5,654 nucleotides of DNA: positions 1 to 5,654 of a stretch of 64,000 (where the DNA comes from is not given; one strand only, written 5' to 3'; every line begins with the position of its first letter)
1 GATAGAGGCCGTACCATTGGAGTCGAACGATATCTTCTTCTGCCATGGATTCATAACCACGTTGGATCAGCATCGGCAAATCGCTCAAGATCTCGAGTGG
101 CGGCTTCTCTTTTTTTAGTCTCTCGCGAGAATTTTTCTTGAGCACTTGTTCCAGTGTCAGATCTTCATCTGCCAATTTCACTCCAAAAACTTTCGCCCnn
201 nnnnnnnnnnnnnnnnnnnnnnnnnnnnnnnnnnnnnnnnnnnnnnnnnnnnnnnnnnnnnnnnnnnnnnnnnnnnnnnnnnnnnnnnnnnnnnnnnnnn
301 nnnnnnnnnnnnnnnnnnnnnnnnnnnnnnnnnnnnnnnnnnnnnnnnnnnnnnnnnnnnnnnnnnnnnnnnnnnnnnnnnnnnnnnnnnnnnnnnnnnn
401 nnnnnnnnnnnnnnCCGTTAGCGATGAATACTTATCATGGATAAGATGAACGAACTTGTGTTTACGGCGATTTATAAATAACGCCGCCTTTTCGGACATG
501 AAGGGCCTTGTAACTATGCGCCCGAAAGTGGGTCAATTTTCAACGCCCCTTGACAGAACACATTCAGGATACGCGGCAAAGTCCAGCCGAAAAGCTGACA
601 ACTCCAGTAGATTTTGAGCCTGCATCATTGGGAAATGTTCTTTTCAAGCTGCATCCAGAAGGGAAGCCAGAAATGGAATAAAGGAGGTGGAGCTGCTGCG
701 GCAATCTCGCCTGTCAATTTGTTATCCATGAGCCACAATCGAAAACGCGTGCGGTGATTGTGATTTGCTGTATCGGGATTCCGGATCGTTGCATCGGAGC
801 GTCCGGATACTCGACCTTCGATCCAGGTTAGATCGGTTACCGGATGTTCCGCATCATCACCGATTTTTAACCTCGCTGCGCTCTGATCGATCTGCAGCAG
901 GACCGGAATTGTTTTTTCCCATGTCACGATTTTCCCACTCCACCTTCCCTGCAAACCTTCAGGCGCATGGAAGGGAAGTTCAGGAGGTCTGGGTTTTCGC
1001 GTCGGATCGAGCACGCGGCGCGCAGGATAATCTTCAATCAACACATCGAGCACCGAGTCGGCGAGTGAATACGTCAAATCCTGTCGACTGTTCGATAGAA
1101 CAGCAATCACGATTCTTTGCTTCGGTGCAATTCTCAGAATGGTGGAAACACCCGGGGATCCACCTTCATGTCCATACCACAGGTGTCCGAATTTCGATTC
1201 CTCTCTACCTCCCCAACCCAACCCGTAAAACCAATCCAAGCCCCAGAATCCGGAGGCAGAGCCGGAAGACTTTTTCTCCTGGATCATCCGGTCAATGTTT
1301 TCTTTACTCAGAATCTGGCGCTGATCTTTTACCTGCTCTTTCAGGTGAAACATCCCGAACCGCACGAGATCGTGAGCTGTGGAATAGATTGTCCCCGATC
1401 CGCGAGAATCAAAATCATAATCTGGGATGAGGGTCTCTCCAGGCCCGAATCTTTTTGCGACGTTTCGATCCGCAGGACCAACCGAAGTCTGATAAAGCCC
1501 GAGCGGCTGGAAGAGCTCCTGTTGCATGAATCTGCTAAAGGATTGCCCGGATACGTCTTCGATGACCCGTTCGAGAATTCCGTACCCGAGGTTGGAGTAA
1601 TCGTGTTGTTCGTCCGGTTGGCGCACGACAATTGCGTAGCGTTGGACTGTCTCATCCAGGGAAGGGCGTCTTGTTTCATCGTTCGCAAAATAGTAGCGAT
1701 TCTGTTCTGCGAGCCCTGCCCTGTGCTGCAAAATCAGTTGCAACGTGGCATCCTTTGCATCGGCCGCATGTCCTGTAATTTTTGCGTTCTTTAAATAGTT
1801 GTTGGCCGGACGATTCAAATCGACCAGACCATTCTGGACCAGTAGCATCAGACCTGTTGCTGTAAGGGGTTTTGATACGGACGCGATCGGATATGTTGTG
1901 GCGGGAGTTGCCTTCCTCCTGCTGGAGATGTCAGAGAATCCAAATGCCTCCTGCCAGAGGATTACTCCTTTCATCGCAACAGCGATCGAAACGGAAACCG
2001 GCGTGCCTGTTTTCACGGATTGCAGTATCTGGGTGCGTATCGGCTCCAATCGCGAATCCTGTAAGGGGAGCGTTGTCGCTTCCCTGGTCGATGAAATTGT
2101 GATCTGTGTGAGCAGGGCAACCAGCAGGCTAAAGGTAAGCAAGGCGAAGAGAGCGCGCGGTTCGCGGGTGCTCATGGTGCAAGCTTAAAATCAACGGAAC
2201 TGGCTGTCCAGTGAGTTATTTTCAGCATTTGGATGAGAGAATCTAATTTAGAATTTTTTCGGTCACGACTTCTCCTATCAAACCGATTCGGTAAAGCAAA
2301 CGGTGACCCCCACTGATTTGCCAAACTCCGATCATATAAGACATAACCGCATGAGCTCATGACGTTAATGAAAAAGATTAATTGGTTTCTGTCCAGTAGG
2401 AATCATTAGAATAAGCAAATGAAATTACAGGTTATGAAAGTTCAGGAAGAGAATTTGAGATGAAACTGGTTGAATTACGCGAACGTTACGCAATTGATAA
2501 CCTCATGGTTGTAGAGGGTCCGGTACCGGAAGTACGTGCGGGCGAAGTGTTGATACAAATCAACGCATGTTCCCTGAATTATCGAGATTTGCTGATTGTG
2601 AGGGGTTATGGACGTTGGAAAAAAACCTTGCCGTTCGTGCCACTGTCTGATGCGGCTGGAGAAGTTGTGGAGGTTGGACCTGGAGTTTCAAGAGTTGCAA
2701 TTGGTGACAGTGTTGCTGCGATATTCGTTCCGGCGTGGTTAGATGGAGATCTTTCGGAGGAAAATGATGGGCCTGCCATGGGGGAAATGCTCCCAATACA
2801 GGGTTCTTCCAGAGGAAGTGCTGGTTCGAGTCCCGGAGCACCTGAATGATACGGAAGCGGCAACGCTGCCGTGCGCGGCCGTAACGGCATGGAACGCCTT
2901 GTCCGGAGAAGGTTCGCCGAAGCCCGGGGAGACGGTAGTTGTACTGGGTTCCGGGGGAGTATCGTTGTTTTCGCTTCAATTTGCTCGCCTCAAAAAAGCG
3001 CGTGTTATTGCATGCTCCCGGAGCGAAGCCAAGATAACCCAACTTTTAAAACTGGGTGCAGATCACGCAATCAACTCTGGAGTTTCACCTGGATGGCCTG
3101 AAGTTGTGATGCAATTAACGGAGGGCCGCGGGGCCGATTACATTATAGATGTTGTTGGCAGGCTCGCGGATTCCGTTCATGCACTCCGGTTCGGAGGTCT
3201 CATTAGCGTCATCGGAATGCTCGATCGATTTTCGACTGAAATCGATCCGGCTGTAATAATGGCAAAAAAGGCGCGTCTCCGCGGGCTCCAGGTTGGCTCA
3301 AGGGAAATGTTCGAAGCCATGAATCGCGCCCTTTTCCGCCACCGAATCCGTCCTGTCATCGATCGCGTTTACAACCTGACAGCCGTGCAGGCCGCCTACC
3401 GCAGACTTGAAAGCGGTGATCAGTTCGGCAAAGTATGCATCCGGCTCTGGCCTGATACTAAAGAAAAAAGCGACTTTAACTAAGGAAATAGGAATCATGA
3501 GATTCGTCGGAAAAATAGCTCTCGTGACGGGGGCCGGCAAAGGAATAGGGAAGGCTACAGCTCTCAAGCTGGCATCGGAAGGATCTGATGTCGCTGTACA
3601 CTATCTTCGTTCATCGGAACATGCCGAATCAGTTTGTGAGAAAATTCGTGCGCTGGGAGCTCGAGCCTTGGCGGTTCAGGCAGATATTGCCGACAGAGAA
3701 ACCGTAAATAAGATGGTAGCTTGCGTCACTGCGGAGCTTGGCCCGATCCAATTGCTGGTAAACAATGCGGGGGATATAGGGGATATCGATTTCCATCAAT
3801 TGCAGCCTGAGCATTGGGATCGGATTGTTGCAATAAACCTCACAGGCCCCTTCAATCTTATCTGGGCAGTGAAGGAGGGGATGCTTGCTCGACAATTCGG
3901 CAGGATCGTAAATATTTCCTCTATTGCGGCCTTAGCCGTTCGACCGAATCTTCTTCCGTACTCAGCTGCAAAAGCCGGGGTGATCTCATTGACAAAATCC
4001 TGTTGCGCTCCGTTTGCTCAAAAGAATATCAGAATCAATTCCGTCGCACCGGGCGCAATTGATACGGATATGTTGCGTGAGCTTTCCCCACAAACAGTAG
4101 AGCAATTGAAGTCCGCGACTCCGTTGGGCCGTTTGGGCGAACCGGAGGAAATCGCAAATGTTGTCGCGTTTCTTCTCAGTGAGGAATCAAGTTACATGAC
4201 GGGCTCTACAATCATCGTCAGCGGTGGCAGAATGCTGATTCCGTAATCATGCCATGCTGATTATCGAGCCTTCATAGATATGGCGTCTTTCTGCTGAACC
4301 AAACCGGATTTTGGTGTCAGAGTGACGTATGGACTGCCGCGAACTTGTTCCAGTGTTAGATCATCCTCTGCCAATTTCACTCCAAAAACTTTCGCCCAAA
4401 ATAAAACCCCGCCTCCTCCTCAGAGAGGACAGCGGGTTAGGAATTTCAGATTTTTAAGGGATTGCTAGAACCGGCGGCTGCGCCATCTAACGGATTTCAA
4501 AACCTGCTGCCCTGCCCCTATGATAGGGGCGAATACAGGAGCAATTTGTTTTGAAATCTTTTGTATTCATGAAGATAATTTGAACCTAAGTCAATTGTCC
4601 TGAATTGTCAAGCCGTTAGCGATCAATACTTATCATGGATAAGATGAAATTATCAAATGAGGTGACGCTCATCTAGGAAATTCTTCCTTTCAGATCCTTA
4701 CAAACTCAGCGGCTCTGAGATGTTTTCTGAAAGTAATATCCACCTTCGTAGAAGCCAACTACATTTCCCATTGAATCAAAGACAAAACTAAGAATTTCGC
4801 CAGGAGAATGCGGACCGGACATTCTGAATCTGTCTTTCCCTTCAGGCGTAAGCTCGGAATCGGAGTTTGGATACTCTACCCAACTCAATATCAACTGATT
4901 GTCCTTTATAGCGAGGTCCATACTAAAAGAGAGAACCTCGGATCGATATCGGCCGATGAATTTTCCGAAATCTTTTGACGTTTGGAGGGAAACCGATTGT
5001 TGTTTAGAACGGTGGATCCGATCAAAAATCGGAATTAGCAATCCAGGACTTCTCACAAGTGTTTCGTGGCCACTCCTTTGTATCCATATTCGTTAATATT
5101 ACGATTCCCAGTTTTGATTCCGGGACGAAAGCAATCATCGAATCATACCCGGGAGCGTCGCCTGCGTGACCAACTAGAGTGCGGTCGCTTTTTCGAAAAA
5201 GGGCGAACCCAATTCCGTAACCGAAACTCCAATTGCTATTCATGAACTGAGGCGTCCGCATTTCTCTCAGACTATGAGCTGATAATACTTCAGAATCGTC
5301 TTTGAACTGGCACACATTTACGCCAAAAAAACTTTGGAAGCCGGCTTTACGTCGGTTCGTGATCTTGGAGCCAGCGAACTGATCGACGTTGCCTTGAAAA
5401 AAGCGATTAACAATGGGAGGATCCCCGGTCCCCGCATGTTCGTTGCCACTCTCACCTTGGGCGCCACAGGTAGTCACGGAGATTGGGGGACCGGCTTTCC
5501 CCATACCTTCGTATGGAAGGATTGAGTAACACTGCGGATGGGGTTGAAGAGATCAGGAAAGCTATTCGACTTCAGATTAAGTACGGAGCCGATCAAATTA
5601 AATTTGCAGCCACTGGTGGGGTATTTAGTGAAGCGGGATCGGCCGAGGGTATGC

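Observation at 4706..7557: A 1.9-kb inversion splits an amidohydrolase gene and a beta-lactamase-like gene into four reciprocal pieces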

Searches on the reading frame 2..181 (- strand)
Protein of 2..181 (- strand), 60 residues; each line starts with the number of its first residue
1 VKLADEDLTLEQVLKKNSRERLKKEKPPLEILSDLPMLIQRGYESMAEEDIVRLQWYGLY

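Call 54: search_protein_families(library=ncbifam, proteins=[window:2-181:-], max_evalue=10)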
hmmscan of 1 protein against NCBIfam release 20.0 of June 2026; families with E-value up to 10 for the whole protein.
seq(60 aa): 2 families
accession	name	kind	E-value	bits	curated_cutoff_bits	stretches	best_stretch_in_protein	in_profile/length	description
NF007125.0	PRK09566.1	equivalog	6.2e-06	24.9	594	1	11-60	7-57/513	ferredoxin--nitrite reductase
NF007126.0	PRK09567.1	equivalog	0.029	12.5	523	1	3-60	52-108/595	NirA family protein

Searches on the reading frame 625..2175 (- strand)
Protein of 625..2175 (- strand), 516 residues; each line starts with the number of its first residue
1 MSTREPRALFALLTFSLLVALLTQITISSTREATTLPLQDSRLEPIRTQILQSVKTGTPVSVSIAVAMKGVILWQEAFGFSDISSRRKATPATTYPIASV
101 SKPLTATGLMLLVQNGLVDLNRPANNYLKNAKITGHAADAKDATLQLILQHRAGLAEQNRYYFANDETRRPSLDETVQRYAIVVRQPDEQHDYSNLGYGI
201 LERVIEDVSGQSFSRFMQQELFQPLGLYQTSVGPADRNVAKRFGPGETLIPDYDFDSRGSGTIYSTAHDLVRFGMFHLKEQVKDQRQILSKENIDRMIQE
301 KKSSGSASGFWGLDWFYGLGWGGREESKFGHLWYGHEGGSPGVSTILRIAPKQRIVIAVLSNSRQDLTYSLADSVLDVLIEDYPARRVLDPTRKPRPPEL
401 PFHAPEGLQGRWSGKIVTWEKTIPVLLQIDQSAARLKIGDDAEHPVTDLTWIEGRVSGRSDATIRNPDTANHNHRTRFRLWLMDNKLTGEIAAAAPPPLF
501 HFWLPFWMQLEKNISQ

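Call 10: search_protein_families(library=pfam, proteins=[window:625-2175:-])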
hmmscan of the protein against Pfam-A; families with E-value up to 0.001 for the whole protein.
window:625-2175:- (516 aa): 1 family
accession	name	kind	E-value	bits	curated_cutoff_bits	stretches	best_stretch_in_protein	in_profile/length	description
PF00144.29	Beta-lactamase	-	2.1e-58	198.5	27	1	61-369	16-316/329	Beta-lactamase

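Call 40: find_encoding_contigs(protein=window:625-2175:-, flank=10000, max_places=5)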
Protein window:625-2175:- (516 aa): 1 contig read that carries it; 1 place shown.
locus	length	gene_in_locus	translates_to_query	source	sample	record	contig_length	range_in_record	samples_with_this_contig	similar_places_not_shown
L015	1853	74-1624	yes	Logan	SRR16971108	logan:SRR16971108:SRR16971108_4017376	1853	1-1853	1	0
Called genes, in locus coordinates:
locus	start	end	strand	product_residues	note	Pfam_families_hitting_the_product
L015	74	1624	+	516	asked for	PF00144:Beta-lactamase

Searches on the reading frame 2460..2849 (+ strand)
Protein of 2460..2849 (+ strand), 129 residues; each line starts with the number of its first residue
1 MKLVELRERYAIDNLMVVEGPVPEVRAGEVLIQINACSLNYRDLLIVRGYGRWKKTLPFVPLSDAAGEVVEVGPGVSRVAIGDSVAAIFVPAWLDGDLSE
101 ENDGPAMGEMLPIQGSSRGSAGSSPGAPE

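Call 38: search_protein_families(library=pfam, proteins=[window:2460-2849:+])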
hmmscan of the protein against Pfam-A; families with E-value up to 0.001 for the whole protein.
window:2460-2849:+ (129 aa): 1 family
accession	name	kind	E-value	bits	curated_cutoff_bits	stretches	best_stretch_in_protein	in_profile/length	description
PF08240.17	ADH_N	-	4.1e-15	56.3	23.5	1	27-87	2-62/104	Alcohol dehydrogenase GroES-like domain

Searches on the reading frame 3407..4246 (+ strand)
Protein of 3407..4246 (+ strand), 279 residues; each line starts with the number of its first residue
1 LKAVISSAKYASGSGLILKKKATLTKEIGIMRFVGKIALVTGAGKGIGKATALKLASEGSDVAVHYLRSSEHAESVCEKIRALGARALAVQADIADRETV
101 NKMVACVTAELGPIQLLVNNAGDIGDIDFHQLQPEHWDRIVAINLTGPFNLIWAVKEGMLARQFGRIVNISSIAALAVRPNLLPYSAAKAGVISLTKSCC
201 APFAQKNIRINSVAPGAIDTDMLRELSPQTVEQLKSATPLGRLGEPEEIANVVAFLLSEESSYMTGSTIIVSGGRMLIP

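Call 10: search_protein_families(library=pfam, proteins=[window:3407-4246:+])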
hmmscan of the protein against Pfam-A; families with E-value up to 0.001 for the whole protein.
window:3407-4246:+ (279 aa): 4 families
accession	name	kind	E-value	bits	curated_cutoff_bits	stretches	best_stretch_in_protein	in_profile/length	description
PF13561.12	adh_short_C2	-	1.1e-63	215.4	27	1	42-274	1-234/236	Enoyl-(Acyl carrier protein) reductase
PF00106.31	adh_short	-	9.8e-60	201.8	26.6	1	36-229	1-193/195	short chain dehydrogenase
PF08659.16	KR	-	8.3e-17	62.1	22.6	1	39-190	4-154/180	KR domain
PF01370.27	Epimerase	-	0.00098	19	20.9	0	38-174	1-117/240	NAD dependent epimerase/dehydratase family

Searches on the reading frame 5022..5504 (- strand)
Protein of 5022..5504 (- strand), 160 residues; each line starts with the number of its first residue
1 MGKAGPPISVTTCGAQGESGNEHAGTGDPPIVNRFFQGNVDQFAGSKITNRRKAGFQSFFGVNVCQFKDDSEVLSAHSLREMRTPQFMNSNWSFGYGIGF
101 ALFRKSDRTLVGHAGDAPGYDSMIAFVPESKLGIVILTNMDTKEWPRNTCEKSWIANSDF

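Call 25: find_encoding_contigs(protein=window:5022-5504:-, flank=10000, max_places=10)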
Protein window:5022-5504:- (160 aa): 1 contig read that carries it; 1 place shown.
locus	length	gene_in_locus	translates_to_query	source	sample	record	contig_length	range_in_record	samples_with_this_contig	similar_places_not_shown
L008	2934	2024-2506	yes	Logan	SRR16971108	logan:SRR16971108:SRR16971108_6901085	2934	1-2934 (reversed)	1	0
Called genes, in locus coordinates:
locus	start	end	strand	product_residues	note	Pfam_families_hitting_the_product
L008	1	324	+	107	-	?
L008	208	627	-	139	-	PF00144:Beta-lactamase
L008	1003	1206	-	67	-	-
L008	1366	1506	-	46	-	PF01979:Amidohydro_1 (weak)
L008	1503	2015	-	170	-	PF01979:Amidohydro_1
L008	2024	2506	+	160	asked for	PF00144:Beta-lactamase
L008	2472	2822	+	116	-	-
